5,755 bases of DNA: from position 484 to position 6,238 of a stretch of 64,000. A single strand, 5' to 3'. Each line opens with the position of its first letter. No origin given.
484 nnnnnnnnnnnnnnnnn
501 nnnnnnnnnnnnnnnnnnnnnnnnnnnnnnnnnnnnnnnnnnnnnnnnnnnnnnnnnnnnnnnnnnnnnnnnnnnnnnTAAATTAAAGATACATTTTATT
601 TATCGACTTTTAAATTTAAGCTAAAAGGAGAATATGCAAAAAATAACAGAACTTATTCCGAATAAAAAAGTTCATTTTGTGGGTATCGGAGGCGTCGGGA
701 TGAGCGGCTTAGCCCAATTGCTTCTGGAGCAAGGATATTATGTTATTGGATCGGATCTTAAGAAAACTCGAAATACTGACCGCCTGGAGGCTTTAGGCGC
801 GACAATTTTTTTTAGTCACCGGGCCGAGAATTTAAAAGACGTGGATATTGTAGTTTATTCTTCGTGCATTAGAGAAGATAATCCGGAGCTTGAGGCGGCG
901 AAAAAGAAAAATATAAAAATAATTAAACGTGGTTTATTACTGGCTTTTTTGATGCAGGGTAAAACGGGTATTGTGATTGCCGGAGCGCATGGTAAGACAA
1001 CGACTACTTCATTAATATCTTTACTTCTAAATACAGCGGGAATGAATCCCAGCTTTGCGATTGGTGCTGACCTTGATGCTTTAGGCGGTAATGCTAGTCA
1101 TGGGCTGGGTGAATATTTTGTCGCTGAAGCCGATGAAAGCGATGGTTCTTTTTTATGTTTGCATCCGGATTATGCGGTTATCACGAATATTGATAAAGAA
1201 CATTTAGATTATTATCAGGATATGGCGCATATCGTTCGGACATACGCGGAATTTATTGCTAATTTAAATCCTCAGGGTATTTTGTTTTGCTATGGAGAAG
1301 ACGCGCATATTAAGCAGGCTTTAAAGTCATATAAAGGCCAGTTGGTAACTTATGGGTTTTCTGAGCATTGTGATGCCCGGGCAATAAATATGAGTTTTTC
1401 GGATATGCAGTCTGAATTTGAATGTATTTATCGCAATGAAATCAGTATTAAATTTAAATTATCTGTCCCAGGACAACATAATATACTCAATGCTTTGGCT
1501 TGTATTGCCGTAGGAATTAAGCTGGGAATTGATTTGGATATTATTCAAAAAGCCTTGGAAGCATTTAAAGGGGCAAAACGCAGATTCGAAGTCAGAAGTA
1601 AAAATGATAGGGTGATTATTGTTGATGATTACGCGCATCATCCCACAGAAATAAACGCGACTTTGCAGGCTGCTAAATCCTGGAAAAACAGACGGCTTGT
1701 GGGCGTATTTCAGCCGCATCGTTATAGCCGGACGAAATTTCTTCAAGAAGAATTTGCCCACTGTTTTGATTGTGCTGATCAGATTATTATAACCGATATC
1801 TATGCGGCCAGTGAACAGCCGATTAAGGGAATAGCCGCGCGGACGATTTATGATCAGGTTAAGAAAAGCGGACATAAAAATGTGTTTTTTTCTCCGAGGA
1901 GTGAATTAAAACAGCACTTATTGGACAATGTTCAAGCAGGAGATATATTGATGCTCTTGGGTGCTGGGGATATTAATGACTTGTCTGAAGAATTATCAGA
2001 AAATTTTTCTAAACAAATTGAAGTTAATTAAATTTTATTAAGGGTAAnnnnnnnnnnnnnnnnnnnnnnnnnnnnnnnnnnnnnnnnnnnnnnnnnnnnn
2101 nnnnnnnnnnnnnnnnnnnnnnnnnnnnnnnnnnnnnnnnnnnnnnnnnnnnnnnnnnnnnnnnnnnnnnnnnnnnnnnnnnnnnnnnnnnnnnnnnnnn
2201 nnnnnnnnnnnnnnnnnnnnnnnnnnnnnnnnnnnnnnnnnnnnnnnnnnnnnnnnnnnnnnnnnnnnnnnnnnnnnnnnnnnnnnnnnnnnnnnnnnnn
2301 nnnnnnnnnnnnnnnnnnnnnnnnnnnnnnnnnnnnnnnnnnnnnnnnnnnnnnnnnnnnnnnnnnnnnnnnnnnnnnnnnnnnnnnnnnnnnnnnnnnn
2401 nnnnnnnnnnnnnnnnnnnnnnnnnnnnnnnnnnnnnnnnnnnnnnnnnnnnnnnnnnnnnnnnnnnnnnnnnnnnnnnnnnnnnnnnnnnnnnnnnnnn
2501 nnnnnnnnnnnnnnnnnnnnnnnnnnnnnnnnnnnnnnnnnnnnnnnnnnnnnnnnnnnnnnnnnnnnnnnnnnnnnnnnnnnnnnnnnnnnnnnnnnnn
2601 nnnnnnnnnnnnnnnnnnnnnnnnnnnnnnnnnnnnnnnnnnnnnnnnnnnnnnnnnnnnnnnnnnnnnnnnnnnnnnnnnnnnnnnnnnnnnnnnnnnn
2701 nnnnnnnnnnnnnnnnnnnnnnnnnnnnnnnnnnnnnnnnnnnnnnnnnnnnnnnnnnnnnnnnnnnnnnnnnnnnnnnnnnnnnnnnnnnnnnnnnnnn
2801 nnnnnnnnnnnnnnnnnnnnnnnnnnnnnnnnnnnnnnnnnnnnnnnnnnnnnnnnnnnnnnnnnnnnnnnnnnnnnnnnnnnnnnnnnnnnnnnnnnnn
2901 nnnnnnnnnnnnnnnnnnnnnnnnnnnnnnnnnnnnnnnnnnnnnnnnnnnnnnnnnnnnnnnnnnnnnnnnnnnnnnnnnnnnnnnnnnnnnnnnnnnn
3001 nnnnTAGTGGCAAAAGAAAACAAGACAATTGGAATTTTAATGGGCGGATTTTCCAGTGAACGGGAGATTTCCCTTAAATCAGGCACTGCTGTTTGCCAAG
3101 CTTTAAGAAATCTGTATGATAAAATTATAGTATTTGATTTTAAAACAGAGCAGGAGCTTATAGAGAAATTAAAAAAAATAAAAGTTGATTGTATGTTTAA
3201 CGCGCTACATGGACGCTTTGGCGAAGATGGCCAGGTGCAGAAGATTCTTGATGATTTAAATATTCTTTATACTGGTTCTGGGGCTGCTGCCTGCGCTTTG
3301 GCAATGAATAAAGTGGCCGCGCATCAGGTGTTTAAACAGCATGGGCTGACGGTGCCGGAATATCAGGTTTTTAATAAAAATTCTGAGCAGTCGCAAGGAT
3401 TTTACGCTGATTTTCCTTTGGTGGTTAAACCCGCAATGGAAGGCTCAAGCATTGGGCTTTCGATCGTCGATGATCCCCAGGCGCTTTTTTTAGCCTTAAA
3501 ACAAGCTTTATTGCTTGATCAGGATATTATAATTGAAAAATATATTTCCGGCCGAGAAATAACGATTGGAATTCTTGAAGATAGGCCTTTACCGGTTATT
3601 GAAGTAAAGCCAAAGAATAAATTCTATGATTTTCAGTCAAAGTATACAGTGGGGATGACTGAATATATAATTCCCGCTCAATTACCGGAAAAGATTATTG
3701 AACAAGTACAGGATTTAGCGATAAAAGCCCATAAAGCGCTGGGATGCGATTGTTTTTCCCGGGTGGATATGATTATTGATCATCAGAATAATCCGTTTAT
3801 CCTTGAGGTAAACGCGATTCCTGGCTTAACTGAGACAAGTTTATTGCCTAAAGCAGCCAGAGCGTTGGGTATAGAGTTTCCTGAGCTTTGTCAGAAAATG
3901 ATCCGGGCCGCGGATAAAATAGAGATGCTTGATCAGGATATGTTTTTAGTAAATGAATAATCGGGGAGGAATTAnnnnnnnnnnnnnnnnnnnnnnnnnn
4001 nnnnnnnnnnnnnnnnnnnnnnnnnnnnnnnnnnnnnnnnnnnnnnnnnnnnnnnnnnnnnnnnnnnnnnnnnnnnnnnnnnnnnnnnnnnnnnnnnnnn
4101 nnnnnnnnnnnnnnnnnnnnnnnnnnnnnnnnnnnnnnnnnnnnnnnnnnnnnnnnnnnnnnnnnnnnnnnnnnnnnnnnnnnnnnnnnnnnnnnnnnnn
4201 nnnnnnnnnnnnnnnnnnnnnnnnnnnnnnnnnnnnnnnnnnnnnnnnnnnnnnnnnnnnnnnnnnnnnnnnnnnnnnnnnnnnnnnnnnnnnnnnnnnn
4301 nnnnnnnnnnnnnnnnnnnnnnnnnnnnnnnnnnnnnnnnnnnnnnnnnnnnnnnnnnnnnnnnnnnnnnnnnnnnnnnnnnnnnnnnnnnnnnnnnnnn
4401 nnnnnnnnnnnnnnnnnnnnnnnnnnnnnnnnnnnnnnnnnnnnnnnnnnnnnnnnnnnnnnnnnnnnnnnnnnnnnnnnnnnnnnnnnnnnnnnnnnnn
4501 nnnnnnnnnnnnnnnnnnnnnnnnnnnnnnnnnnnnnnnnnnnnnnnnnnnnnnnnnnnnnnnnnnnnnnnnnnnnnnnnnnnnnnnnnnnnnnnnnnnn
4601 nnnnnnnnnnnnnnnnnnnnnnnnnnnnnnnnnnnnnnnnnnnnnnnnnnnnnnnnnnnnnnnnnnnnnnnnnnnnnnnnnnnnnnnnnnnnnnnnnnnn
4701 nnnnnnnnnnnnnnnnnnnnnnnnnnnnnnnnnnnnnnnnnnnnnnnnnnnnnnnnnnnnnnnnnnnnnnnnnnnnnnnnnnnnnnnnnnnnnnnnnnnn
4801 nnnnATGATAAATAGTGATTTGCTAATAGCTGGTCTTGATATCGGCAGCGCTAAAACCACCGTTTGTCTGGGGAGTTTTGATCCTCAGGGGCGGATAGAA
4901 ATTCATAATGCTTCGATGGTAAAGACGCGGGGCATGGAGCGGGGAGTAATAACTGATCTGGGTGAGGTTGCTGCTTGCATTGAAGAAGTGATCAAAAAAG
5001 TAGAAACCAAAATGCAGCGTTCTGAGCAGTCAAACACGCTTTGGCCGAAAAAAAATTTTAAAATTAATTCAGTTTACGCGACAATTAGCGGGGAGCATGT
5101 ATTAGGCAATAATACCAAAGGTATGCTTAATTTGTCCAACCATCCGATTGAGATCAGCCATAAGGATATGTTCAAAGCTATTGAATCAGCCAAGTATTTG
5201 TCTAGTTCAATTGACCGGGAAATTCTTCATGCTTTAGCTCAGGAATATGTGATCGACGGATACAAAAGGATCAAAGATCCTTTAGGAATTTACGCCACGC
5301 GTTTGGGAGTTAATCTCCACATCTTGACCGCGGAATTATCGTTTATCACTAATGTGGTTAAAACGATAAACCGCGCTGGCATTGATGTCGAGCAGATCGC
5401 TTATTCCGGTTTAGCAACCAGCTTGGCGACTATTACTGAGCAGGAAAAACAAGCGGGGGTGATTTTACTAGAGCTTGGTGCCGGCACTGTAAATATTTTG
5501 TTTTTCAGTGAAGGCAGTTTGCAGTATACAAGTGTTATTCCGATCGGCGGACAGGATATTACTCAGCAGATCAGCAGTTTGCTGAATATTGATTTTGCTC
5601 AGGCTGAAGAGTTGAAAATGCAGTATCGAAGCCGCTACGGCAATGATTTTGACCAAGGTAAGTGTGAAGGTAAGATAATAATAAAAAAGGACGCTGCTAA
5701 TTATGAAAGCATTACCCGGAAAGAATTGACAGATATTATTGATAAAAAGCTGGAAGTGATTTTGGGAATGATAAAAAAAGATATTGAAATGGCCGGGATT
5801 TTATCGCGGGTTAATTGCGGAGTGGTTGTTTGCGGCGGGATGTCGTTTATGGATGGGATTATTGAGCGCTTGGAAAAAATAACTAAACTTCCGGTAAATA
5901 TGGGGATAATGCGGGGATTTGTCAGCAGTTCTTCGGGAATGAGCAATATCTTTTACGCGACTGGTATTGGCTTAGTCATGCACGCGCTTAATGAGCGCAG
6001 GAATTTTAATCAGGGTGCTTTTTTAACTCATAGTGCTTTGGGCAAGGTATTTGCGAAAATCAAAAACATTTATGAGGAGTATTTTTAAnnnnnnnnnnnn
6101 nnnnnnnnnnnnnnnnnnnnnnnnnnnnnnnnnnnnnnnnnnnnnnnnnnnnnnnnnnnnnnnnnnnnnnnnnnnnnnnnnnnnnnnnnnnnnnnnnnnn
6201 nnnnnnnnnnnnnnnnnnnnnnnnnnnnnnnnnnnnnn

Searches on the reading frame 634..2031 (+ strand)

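Call 26: search_protein_families(library=pfam, proteins=[window:634-2031:+], max_evalue=0.001)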
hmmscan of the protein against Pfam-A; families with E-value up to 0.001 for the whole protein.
window:634-2031:+ (465 aa): 4 families
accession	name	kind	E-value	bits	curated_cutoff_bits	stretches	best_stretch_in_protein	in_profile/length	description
PF08245.18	Mur_ligase_M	-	8e-30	104.7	24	1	115-293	1-199/200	Mur ligase middle domain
PF01225.30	Mur_ligase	-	9.9e-28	96.8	21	1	12-110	1-94/95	Mur ligase family, catalytic domain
PF02875.26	Mur_ligase_C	-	1.5e-22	81.2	28.4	1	316-445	1-127/127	Mur ligase, glutamate ligase domain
PF21799.2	MurD-like_N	-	0.0001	22.9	27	1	12-97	2-87/88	Mur ligase MurD-like, N-terminal domain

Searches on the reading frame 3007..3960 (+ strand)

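Call 26: search_protein_families(library=pfam, proteins=[window:3007-3960:+], max_evalue=0.001)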
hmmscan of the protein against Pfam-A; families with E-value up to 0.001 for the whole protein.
window:3007-3960:+ (317 aa): 10 families
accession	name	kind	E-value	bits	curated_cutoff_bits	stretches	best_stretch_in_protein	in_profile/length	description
PF07478.18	Dala_Dala_lig_C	-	1.9e-53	181.4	24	1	109-299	2-203/204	D-ala D-ala ligase C-terminus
PF01820.27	Dala_Dala_lig_N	-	1.5e-19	71.1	34.6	2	51-91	81-121/121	D-ala D-ala ligase N-terminus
PF08443.16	RimK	-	1.6e-10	41.3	21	1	99-278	1-173/188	RimK-like ATP-grasp domain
PF02655.19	ATP-grasp_3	-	2e-09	38.2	23.2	1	100-270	2-155/160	ATP-grasp domain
PF13535.11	ATP-grasp_4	-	6.3e-09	36.1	27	1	135-271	2-151/160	ATP-grasp domain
PF14397.11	ATPgrasp_ST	-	4.9e-07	29.7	31.4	0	231-276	215-260/278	Sugar-transfer associated ATP-grasp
PF02786.22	CPSase_L_D2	-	6.1e-07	29.6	19.8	1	116-270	17-178/211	Carbamoyl-phosphate synthase L chain, ATP binding domain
PF02222.28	ATP-grasp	-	1.3e-06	28.7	27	1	108-247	2-139/179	ATP-grasp domain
PF03133.20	TTL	-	9.5e-05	22.2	20.1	0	236-278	221-265/292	Tubulin-tyrosine ligase family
PF01071.24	GARS_A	-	0.00062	20.1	27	1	102-238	3-150/194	Phosphoribosylglycinamide synthetase, ATP-grasp (A) domain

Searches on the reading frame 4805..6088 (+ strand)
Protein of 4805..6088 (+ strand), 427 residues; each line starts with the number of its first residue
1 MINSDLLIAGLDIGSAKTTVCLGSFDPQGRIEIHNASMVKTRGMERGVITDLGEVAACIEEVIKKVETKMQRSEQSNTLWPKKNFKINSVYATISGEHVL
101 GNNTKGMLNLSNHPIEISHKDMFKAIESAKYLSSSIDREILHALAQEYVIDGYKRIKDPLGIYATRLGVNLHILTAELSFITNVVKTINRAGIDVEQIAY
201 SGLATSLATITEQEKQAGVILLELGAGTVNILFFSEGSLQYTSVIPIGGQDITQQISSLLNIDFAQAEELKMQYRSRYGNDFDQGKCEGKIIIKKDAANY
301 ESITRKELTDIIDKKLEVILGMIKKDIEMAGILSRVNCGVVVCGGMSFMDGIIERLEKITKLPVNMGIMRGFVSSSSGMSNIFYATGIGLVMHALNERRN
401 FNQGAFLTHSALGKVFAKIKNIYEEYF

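Call 26: search_protein_families(library=pfam, proteins=[window:4805-6088:+], max_evalue=0.001)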
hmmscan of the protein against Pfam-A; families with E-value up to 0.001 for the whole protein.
window:4805-6088:+ (427 aa): 5 families
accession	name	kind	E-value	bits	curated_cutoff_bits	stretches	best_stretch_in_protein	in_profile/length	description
PF14450.12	FtsA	-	1.7e-21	77.4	31.8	1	221-389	2-127/127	Cell division protein FtsA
PF02491.25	SHS2_FTSA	-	3.4e-21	75.8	25.4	1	96-175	1-79/79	SHS2 domain inserted in FTSA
PF06723.19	MreB_Mbl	-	3.3e-10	39.8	27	1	204-366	132-303/327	MreB/Mbl protein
PF11104.14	PilM_2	-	1.9e-07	30.8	27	1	193-273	155-236/340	Type IV pilus assembly protein PilM;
PF06277.17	EutA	-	0.00017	21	27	1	190-254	118-180/475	Ethanolamine utilisation protein EutA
